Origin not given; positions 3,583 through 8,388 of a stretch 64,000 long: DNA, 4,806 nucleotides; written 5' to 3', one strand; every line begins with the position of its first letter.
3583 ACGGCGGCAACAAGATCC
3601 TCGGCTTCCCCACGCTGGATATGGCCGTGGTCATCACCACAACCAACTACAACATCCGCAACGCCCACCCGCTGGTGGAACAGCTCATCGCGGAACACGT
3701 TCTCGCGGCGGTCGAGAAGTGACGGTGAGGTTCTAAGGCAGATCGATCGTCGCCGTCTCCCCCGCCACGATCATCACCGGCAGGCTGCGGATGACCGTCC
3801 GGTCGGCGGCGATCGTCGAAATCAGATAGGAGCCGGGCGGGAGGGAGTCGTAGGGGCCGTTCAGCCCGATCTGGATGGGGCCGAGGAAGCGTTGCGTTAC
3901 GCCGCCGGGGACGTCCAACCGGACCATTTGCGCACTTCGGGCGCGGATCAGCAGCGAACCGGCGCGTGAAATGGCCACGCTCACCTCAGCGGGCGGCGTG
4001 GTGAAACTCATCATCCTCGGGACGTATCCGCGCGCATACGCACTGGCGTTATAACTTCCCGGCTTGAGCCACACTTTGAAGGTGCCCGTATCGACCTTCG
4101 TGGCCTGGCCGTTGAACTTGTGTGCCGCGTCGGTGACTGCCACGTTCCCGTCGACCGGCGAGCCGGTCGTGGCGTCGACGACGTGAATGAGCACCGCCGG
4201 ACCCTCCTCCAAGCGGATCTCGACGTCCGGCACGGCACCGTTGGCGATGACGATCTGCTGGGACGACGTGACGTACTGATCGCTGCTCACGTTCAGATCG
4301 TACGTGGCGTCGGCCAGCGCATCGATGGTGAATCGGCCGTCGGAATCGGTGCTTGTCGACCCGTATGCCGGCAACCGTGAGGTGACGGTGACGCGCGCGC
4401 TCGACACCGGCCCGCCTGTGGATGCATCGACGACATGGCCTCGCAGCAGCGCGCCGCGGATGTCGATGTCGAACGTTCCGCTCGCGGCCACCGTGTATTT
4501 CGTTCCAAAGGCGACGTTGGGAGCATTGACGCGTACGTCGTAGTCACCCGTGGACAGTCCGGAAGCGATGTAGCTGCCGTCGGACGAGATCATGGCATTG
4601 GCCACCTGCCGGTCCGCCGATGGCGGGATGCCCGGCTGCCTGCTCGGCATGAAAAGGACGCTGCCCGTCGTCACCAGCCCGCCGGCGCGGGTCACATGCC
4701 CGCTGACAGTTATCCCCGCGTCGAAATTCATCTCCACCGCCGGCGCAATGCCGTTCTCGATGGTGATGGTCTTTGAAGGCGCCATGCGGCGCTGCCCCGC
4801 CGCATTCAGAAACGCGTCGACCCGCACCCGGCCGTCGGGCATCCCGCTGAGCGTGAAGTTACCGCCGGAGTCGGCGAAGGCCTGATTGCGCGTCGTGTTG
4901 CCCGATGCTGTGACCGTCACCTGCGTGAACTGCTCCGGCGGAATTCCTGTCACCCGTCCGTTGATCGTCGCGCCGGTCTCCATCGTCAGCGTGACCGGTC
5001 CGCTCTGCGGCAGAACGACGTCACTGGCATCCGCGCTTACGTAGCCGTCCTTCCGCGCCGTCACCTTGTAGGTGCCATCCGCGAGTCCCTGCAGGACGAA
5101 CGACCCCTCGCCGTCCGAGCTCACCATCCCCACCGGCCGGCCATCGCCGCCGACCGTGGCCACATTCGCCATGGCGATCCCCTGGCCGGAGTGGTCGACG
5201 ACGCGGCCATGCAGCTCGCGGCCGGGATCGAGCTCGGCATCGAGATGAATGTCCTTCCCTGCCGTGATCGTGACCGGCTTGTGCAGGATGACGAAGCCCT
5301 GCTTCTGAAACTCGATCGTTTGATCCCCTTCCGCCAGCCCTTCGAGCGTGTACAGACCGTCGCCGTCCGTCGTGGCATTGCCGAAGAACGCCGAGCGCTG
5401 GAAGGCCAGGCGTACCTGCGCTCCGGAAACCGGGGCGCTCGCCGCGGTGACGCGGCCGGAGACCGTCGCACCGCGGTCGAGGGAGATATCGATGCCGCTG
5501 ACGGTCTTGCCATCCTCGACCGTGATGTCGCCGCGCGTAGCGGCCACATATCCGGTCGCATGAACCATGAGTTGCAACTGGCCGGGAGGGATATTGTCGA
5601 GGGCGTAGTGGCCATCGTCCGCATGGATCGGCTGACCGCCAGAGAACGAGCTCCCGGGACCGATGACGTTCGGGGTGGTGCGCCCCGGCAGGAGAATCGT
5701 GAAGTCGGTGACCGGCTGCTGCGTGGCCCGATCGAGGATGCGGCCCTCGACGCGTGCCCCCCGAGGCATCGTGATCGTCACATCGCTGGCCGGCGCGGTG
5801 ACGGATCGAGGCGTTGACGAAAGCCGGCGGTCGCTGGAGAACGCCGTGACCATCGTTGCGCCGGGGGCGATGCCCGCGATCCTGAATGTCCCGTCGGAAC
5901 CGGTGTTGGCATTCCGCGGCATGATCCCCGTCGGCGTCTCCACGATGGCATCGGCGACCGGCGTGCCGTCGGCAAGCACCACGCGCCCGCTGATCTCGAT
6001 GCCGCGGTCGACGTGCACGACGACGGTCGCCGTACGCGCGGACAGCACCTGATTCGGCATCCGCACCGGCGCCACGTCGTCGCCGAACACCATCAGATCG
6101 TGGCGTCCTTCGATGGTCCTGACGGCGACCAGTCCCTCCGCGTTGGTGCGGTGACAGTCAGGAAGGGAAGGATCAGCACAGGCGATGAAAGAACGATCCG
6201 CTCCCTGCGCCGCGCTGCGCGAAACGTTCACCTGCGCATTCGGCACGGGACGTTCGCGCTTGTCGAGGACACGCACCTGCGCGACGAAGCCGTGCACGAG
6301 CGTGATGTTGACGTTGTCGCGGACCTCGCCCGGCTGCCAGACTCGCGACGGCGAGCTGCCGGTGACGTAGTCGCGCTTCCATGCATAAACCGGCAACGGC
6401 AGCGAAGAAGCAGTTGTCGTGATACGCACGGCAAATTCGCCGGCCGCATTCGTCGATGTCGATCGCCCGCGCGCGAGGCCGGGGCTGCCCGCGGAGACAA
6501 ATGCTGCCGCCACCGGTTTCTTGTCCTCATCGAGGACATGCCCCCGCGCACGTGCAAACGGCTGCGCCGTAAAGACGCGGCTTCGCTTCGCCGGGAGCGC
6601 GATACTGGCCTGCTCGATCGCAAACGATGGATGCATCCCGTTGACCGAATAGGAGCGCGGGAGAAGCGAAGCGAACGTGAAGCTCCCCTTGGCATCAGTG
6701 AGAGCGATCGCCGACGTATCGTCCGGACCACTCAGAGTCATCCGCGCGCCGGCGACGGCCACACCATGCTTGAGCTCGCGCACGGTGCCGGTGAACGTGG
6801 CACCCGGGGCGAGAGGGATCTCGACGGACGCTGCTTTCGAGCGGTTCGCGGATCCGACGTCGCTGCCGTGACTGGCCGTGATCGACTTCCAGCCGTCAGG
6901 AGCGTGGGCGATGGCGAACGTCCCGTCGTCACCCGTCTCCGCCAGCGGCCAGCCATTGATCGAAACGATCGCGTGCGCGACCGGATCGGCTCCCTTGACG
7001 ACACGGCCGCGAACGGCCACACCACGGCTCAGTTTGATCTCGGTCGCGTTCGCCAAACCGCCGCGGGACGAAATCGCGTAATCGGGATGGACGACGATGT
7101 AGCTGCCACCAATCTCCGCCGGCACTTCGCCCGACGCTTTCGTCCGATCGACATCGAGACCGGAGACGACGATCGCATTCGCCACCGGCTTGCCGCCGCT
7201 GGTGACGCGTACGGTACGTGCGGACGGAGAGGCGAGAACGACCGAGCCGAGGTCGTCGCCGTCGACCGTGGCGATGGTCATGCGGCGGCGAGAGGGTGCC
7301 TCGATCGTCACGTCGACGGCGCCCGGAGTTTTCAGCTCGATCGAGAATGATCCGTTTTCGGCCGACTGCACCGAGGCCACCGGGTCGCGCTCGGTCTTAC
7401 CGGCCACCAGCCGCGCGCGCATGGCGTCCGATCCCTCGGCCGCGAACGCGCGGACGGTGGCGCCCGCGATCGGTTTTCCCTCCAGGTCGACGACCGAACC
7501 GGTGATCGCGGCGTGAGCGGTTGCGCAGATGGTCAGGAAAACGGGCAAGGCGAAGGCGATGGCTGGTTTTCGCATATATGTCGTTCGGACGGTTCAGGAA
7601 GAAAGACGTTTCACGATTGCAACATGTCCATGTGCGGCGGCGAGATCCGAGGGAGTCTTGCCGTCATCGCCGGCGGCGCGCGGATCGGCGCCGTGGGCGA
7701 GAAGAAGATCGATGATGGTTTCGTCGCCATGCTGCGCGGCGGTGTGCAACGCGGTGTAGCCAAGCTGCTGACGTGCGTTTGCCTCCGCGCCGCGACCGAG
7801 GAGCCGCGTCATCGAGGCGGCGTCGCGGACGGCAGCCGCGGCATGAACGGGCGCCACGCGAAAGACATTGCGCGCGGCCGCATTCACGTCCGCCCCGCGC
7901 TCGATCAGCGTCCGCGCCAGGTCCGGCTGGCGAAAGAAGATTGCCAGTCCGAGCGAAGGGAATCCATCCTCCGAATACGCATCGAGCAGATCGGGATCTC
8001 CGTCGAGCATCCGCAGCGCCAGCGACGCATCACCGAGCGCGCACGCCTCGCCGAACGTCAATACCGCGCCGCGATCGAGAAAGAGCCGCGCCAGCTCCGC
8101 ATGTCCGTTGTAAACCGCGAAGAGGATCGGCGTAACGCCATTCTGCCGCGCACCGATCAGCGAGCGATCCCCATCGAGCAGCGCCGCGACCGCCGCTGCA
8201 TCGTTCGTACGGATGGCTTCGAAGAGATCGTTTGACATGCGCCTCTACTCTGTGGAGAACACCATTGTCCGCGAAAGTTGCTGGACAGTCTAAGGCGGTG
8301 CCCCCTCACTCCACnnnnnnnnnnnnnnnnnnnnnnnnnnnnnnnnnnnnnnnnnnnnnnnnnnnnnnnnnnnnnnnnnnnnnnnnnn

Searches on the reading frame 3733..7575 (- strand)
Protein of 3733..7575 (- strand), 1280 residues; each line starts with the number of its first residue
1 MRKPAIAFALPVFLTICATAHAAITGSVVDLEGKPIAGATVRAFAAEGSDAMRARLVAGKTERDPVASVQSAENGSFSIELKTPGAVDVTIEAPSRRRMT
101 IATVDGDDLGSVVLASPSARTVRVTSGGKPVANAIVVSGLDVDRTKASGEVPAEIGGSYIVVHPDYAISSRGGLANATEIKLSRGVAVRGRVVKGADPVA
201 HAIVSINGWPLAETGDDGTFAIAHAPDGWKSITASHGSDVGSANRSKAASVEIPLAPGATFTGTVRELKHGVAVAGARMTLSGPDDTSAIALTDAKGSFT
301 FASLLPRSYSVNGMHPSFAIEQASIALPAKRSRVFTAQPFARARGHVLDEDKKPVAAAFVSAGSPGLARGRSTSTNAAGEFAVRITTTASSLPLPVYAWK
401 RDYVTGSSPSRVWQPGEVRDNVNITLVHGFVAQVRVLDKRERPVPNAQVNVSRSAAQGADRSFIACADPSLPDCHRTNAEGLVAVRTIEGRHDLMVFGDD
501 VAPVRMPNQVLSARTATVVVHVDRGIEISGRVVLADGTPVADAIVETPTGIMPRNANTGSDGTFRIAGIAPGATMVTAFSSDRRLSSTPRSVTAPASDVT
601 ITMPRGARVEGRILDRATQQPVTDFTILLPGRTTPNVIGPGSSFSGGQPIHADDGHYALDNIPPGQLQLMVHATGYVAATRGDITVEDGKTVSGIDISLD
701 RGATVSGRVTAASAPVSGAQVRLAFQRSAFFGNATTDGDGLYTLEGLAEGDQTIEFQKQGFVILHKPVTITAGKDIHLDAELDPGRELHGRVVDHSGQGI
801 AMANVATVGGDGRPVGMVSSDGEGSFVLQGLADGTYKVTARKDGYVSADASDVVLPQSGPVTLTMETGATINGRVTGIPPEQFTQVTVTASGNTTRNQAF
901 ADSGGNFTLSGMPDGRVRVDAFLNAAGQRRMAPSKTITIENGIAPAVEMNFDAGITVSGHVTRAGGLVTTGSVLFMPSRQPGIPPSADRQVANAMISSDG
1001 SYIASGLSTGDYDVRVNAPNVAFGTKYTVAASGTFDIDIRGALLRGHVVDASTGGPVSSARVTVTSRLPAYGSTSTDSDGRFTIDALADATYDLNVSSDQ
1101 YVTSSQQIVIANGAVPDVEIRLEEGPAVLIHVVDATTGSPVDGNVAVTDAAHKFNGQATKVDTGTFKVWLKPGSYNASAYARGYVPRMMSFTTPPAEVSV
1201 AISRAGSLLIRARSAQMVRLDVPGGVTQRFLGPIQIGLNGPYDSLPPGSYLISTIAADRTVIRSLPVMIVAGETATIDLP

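Call 17: search_protein_families(library=pfam, proteins=[window:3733-7575:-])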
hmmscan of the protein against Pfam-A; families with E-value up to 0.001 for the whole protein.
window:3733-7575:- (1280 aa): 20 families
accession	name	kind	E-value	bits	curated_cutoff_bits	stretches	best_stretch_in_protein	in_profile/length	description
PF13620.12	CarboxypepD_reg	-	1.8e-97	320.3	32.3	9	1044-1123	2-82/82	Carboxypeptidase regulatory-like domain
PF13715.12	CarbopepD_reg_2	-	1.1e-43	147.6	32.2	2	1045-1124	2-78/88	CarboxypepD_reg-like domain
PF17210.9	SdrD_B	-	2.8e-22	79.5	29.7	1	710-786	18-91/112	SdrD B-like domain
PF09430.16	EMC7_beta-sandw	-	1.4e-14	54.8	26.6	0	1059-1111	9-60/122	ER membrane protein complex subunit 7, beta-sandwich domain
PF14686.12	fn3_3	-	2.5e-14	53.2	24.4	0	1074-1114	29-71/75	Polysaccharide lyase family 4, domain II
PF17802.7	SpaA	-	2.4e-12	47.3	23.1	0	811-866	27-88/91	Prealbumin-like fold domain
PF20598.4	DUF6795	-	3.2e-11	43.9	27.4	0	1053-1111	8-67/103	Domain of unknown function (DUF6795)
PF10670.15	DUF4198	-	4.9e-10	40.3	34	0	27-85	152-199/209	Domain of unknown function (DUF4198)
PF00775.27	Dioxygenase_C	-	3.5e-09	36.8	27.3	0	24-97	32-106/182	Dioxygenase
PF25020.1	TTR_TEN1-4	-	7.9e-09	35.8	27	0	1041-1110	6-73/86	Teneurin TTR-like domain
PF11974.14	bMG3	-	8.1e-09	35.8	34.9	0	711-750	23-62/103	Bacterial alpha-2-macroglobulin MG3 domain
PF07210.18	DUF1416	-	1.1e-08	35.3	23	0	695-743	12-60/97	Protein of unknown function (DUF1416)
PF08308.17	PEGA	-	1.3e-08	35.1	20.8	0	743-785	28-70/71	PEGA domain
PF02369.22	Big_1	-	4.9e-07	30.2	34.9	0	20-94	17-79/93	Bacterial Ig-like domain (group 1)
PF17936.7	Big_6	-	4.3e-05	24.1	27.6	0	991-1051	5-64/83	Bacterial Ig domain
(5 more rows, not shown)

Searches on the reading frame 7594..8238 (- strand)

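Call 17: search_protein_families(library=pfam, proteins=[window:7594-8238:-])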
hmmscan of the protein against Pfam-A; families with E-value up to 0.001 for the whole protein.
window:7594-8238:- (214 aa): 6 families
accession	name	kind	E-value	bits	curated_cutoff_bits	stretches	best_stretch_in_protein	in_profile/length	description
PF12796.13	Ank_2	-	8.6e-25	87.6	27.3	2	132-212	2-79/90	Ankyrin repeats (3 copies)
PF00023.36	Ank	-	9.1e-21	73.2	21.1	1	160-188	2-30/33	Ankyrin repeat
PF13606.12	Ank_3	-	2.5e-19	67.5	22.3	1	160-187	2-29/30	Ankyrin repeat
PF13637.12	Ank_4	-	1.4e-18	66.9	22.7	2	164-212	1-49/50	Ankyrin repeats (many copies)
PF13857.12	Ank_5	-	2.5e-15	56.8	27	2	150-200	5-56/56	Ankyrin repeats (many copies)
PF24521.3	Ank_KRIT1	-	4.3e-05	23.7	80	0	131-210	22-102/149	KRIT1 ankyrin-repeats domain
